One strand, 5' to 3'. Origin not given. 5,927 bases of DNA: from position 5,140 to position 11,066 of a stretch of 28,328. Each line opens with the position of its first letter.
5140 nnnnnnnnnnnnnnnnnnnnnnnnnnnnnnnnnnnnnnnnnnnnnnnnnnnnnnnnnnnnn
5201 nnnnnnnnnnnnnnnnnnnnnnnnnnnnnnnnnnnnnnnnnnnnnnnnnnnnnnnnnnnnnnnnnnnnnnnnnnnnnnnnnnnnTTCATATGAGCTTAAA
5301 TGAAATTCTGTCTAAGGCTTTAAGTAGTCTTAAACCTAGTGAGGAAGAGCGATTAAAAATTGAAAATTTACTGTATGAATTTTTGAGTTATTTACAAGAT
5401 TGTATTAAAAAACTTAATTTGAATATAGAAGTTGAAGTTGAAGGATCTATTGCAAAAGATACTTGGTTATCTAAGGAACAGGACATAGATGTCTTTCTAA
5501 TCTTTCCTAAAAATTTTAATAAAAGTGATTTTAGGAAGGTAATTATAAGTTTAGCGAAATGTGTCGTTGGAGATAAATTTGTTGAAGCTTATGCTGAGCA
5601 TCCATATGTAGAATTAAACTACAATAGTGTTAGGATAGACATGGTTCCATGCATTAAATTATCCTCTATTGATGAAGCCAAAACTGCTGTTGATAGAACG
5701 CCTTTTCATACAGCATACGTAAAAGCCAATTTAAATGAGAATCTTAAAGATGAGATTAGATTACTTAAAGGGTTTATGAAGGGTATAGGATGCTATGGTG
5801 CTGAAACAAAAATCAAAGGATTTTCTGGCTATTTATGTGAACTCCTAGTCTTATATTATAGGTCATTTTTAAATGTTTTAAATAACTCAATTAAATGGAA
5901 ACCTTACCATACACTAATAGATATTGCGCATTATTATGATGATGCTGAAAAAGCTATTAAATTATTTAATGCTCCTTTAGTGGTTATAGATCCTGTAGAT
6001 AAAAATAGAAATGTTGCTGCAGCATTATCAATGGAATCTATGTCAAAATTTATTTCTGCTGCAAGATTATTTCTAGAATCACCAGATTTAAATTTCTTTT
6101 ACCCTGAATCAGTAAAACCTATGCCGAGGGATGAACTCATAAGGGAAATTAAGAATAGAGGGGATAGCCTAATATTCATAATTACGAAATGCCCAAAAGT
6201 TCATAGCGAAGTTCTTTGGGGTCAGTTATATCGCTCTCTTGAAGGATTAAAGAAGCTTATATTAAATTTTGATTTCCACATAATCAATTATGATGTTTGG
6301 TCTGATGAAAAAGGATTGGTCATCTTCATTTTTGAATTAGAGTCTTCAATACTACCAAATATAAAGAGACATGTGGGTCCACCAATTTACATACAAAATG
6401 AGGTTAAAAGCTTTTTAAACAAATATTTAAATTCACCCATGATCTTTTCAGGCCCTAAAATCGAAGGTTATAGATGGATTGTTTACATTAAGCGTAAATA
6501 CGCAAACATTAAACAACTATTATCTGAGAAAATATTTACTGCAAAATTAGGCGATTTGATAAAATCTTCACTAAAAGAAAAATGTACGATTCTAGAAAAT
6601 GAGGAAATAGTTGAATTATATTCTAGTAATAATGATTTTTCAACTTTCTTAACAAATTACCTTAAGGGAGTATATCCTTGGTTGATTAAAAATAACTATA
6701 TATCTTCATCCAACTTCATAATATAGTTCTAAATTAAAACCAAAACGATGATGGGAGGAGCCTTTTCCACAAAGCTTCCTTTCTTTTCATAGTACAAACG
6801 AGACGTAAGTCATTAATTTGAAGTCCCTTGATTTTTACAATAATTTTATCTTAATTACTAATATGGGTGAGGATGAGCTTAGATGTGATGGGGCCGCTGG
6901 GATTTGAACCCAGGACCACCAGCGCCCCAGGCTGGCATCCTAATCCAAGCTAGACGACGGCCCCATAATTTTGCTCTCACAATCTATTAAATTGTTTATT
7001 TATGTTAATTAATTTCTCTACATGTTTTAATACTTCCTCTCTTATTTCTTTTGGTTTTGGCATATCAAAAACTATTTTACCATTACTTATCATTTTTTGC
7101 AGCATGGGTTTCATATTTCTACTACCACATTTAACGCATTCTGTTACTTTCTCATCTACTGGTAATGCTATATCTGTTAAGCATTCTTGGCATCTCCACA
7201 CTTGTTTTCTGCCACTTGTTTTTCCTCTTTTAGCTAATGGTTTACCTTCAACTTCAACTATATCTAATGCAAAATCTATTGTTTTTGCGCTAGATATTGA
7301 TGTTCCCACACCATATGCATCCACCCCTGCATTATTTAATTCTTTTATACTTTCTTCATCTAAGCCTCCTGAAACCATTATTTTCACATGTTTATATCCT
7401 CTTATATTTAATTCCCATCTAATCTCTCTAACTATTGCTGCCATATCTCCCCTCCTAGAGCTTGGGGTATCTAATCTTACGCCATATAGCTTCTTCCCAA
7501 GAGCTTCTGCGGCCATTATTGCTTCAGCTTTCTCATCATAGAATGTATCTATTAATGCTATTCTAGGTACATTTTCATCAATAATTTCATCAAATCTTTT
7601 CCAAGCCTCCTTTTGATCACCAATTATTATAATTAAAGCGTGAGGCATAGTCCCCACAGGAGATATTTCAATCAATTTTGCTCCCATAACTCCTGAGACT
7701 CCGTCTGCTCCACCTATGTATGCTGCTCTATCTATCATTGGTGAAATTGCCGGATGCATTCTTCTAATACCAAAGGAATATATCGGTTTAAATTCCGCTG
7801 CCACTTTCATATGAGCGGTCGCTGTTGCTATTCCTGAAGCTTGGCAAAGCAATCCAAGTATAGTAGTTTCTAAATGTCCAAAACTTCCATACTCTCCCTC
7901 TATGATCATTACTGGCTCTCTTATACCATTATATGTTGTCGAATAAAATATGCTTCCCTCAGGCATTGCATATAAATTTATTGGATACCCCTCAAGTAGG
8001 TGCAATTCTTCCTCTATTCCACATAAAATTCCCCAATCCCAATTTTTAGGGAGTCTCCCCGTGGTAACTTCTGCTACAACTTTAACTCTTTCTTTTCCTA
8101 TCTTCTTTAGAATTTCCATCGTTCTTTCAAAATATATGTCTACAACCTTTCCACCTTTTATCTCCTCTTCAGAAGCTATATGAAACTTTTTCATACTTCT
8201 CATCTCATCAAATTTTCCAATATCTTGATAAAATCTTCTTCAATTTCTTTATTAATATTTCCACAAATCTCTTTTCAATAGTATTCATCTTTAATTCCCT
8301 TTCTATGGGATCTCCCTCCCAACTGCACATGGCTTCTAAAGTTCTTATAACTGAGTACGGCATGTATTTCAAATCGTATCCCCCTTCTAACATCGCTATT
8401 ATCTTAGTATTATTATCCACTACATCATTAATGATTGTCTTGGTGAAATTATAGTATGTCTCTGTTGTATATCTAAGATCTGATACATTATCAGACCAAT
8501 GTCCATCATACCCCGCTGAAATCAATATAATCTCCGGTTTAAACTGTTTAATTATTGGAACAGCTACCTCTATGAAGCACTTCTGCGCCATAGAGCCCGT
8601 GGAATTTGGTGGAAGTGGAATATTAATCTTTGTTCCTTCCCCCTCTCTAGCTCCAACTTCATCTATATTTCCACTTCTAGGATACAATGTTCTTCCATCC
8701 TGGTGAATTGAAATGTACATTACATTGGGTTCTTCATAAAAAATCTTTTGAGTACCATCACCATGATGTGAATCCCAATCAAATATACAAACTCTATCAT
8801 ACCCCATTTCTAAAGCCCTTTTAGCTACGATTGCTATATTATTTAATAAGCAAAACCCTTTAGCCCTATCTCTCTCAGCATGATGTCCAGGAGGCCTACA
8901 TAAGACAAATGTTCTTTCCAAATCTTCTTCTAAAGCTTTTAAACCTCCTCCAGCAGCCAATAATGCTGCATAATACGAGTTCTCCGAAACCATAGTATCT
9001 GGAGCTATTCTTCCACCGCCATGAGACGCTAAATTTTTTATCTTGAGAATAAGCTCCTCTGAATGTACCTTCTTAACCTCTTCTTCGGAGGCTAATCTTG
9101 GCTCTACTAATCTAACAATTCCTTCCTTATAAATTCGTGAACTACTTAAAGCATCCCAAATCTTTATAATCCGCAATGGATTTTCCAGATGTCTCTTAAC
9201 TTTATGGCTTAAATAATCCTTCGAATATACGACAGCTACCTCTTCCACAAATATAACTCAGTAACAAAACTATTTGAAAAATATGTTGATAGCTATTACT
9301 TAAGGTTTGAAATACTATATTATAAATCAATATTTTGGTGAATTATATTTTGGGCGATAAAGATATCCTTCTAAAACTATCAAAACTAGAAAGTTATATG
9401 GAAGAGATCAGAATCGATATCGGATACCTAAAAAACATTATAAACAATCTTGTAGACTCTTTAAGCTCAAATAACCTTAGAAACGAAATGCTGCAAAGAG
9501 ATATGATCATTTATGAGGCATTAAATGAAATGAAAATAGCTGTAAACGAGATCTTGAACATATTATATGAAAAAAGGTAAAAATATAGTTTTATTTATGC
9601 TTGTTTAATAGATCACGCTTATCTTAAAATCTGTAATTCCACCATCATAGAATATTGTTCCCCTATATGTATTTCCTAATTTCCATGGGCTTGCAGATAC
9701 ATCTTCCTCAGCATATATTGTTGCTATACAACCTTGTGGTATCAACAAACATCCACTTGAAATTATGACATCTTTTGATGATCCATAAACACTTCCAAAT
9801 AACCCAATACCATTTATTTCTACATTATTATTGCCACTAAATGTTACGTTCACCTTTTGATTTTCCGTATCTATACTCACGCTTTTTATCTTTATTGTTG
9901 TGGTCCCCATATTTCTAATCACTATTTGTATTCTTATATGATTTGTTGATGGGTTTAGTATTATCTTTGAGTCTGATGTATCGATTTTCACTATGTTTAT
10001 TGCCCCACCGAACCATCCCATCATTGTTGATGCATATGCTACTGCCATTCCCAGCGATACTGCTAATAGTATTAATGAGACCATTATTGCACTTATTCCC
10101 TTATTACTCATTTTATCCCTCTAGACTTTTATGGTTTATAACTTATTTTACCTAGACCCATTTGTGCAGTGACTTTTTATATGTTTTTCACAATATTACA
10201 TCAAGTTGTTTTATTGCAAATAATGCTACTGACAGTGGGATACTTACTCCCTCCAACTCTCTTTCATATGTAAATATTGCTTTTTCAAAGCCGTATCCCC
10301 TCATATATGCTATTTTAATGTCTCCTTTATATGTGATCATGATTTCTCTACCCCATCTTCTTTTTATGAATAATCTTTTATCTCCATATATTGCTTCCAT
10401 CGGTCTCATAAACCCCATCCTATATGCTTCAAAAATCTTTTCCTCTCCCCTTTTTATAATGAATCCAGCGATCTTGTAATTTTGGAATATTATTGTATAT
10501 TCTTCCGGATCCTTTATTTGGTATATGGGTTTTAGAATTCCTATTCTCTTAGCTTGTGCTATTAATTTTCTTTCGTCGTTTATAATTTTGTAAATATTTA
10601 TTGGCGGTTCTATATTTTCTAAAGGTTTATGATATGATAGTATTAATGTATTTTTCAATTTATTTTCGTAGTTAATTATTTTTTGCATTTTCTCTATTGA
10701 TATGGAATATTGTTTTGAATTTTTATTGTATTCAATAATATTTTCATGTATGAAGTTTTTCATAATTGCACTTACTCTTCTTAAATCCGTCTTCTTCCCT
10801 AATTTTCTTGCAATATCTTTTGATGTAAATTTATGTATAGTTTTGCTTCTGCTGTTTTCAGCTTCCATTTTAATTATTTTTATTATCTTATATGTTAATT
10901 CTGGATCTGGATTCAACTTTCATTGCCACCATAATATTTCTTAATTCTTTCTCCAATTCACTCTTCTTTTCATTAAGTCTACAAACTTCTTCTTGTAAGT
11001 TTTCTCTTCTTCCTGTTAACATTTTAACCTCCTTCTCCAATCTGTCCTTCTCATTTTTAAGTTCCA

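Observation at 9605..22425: Uncharacterised archaeal type IV pilus system with a large adhesin-like subunit, six minor pilins and a divergent accessory arm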

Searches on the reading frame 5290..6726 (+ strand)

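Call 5: search_protein_families(library=pfam, proteins=[window:5290-6726:+], max_evalue=0.1)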
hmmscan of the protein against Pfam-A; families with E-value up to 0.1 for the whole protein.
window:5290-6726:+ (478 aa): 5 families
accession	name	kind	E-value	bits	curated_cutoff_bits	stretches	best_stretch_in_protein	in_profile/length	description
PF09249.16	tRNA_NucTransf2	-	4.5e-43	146.5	27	1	154-270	1-112/113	tRNA nucleotidyltransferase, second domain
PF21133.2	CAA_C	-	3.3e-24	85.6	22.2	1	290-436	1-143/144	CCA-adding enzyme, C-terminal domain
PF01909.29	NTP_transf_2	-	2.1e-10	41.3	21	1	35-139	4-92/93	Nucleotidyltransferase domain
PF18144.7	SMODS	-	7.5e-05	23.5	26.5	1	1-125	1-134/164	Second Messenger Oligonucleotide or Dinucleotide Synthetase domain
PF22600.2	MTPAP-like_central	-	0.0053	17.3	27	1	7-96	5-91/139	Poly(A) RNA polymerase, mitochondrial-like, central palm domain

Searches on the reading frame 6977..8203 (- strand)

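Call 5: search_protein_families(library=pfam, proteins=[window:6977-8203:-], max_evalue=0.1)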
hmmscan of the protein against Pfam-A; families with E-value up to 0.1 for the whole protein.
window:6977-8203:- (408 aa): 4 families
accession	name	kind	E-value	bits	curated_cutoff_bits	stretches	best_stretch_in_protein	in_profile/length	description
PF01729.25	QRPTase_C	-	7.6e-29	101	23.1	1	125-314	1-169/169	Quinolinate phosphoribosyl transferase, C-terminal domain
PF02749.22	QRPTase_N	-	8.8e-19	67.9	27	1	22-123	1-82/82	Quinolinate phosphoribosyl transferase, N-terminal domain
PF17956.6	NAPRTase_C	-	0.0036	18.2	23.3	1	358-399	46-87/111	Nicotinate phosphoribosyltransferase C-terminal domain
PF04055.27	Radical_SAM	-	0.023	15.3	29.5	0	253-300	61-108/166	Radical SAM superfamily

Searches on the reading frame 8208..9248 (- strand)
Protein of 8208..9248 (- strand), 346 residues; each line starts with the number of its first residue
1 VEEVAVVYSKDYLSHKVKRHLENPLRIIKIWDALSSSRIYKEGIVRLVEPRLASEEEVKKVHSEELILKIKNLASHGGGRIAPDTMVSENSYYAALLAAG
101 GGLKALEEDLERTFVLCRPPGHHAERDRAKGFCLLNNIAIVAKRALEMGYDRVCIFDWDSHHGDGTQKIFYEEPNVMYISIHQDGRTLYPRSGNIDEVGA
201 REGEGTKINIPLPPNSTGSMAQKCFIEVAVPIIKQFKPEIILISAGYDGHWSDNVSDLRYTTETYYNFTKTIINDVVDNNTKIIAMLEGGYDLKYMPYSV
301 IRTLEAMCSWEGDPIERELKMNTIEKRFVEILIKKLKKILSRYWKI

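Call 5: search_protein_families(library=pfam, proteins=[window:8208-9248:-], max_evalue=0.1)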
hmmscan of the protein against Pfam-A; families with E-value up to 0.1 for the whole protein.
window:8208-9248:- (346 aa): 1 family
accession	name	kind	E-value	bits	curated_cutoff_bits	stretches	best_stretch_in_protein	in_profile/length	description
PF00850.24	Hist_deacetyl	-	2.2e-83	280.5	27.9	1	20-306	1-297/298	Histone deacetylase domain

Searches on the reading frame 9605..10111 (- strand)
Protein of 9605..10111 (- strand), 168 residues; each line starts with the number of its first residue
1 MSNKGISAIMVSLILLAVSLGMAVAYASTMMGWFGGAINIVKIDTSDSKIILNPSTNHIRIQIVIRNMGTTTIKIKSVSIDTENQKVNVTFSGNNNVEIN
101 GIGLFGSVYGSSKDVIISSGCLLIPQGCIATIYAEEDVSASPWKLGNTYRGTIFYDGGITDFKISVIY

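Call 5: search_protein_families(library=pfam, proteins=[window:9605-10111:-], max_evalue=0.1)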
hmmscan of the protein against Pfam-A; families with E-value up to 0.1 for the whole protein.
window:9605-10111:- (168 aa): 1 family
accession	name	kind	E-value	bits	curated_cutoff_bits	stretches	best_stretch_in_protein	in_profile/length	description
PF00942.24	CBM_3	-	0.038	14.9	22.4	1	53-80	9-36/83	Cellulose binding domain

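Call 6: search_protein_families(library=ncbifam, proteins=[window:9605-10111:-], max_evalue=0.1)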
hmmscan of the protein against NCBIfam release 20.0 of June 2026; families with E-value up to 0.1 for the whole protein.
window:9605-10111:- (168 aa): 2 families
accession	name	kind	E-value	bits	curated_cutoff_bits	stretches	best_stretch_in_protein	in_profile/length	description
NF046073.1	UpsA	equivalog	9.8e-07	29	130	1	3-89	1-82/136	pilin subunit UpsA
TIGR02571.1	ComEB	equivalog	0.0092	16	219.45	1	99-148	37-84/151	ComE operon protein 2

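Call 65: search_protein_families(library=pfam, alignment_id=A2, max_evalue=0.05)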
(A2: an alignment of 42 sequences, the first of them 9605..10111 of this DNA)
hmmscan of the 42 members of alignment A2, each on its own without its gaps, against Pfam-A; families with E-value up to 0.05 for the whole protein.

A. member 1, window:9605-10111:- (168 aa): 1 family
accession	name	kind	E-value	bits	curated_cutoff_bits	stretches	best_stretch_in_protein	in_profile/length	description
PF00942.24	CBM_3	-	0.038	14.9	22.4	0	53-80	9-36/83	Cellulose binding domain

B. families by the number of members that match (of 42 scanned): 6 families
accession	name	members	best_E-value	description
PF04465.17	DUF499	1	3.6e-05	Protein of unknown function (DUF499)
PF07495.19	Y_Y_Y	1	0.012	Y_Y_Y domain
PF20074.4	DUF6470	1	0.025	Family of unknown function (DUF6470)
PF09366.15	DUF1997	1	0.032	Protein of unknown function (DUF1997)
PF00942.24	CBM_3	1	0.038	Cellulose binding domain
PF09402.16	MSC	1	0.045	Man1-Src1p-C-terminal domain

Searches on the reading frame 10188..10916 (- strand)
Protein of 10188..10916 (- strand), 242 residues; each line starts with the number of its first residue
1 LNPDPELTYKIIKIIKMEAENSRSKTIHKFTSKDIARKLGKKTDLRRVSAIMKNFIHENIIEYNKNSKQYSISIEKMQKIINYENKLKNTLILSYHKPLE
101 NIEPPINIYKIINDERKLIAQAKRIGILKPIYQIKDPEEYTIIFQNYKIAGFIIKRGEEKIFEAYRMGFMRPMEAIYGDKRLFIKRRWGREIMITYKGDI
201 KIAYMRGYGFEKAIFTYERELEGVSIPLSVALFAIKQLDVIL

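Call 5: search_protein_families(library=pfam, proteins=[window:10188-10916:-], max_evalue=0.1)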
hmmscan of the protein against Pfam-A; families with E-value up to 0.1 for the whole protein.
window:10188-10916:- (242 aa): 1 family
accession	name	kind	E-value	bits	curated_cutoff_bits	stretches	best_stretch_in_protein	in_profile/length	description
PF25012.1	DUF7786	-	0.025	15.3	27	0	133-156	51-74/97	Family of unknown function (DUF7786)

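Call 77: search_solved_structures(query=A4, max_evalue=5)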
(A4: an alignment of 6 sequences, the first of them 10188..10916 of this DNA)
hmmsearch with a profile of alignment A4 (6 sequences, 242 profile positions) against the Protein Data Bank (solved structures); distinct sequences matched with E-value up to 5: 6.
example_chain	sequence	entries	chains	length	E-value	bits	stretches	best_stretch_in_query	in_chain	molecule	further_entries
5y82_D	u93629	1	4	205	0.28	14.3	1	91-142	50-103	Membrane protein insertase YidC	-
5cwh_A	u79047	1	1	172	0.43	13.7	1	3-72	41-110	Designed helical repeat protein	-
5h7c_A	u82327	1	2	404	0.86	12.7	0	3-57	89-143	Immunoglobulin G-binding protein A, DHR14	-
5h78_A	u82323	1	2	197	0.99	12.5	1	3-57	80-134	cAMP-dependent protein kinase type II-alpha regulatory subunit,DHR14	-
6hcg_A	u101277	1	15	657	1.6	11.8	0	40-108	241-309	Type II secretion system protein D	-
1v3t_A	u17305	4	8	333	1.9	11.5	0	141-171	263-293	leukotriene b4 12-hydroxydehydrogenase/prostaglandin 15-keto reductase | NADP-dependent leukotriene B4 12-hydroxydehydrogenase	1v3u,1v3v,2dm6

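Call 107: search_protein_families(library=pfam, alignment_id=A4, max_evalue=0.1)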
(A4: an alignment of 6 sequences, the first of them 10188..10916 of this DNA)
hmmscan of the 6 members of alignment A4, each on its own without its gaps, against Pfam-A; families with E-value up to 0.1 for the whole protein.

A. member 1, window:10188-10916:- (242 aa): 1 family
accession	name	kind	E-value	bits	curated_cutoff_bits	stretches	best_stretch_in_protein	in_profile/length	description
PF25012.1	DUF7786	-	0.025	15.3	27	0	133-156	51-74/97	Family of unknown function (DUF7786)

B. families by the number of members that match (of 6 scanned): 3 families
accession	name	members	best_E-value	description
PF21743.3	PTM_DIR17_Tudor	1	0.018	PTM/DIR17-like, Tudor domain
PF25012.1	DUF7786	1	0.025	Family of unknown function (DUF7786)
PF20290.3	MC4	1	0.038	ABC-three component (ABC-3C) system Middle Component 4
